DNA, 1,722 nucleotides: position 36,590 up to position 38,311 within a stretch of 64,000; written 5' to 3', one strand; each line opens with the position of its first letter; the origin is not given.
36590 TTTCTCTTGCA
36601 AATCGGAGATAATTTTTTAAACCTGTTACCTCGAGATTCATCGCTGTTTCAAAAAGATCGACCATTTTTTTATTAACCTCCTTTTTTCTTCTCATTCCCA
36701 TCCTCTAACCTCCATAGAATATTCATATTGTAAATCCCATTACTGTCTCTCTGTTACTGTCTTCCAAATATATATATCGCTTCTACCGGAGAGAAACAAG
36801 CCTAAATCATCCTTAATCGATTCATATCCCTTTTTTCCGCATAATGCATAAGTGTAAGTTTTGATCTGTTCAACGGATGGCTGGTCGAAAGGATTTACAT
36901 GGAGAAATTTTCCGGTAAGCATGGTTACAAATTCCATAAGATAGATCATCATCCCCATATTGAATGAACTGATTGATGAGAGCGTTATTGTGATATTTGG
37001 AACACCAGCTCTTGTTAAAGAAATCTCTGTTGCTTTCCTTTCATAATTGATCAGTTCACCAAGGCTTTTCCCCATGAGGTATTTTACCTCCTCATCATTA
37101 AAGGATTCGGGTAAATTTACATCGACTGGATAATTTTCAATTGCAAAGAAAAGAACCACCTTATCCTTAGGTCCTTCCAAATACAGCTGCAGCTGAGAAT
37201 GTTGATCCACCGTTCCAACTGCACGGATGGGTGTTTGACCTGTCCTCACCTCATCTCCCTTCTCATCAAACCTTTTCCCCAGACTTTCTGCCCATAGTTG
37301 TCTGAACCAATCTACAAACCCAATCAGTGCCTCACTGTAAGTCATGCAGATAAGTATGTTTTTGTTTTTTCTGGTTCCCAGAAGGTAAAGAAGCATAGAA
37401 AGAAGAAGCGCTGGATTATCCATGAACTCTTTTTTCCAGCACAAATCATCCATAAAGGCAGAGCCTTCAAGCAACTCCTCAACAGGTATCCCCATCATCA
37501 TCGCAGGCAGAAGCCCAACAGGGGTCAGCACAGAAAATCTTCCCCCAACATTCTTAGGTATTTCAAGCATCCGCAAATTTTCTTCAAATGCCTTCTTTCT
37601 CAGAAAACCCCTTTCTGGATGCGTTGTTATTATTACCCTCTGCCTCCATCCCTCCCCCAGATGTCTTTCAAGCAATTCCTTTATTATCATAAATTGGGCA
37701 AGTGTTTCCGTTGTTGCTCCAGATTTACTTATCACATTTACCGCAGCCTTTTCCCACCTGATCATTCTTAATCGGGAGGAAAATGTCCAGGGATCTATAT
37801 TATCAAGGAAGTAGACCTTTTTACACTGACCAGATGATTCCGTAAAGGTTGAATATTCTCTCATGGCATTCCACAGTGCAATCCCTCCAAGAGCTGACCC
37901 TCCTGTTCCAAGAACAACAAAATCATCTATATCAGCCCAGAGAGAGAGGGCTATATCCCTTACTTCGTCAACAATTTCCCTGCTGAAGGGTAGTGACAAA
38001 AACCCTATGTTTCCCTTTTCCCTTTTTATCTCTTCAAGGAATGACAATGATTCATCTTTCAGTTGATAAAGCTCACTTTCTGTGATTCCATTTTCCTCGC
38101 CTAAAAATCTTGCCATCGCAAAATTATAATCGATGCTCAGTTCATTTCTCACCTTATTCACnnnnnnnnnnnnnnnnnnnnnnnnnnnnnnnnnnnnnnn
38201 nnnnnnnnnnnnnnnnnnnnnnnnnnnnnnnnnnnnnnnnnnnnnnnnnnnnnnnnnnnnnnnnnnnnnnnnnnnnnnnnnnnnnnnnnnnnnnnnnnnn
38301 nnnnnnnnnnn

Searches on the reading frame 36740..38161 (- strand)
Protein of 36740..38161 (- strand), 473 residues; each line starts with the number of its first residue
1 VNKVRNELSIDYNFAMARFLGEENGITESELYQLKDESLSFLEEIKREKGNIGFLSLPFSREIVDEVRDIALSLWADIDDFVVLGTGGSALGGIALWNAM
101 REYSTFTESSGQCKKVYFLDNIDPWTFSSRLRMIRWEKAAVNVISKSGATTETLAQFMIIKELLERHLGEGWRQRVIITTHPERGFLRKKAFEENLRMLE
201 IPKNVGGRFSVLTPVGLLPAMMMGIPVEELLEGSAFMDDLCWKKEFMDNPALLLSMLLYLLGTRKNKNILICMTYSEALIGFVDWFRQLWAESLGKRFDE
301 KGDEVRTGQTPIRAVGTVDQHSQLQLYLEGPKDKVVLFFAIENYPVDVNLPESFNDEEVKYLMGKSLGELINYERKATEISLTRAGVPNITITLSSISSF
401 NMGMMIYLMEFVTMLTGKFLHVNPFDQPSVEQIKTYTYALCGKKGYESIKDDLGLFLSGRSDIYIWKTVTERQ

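Call 90: search_protein_families(library=pfam, proteins=[window:36740-38161:-], max_evalue=1e-10)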
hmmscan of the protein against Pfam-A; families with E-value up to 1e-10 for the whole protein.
window:36740-38161:- (473 aa): 1 family
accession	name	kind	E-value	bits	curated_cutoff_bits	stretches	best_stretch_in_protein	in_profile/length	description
PF00342.24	PGI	-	3e-31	109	22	1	77-435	95-460/486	Phosphoglucose isomerase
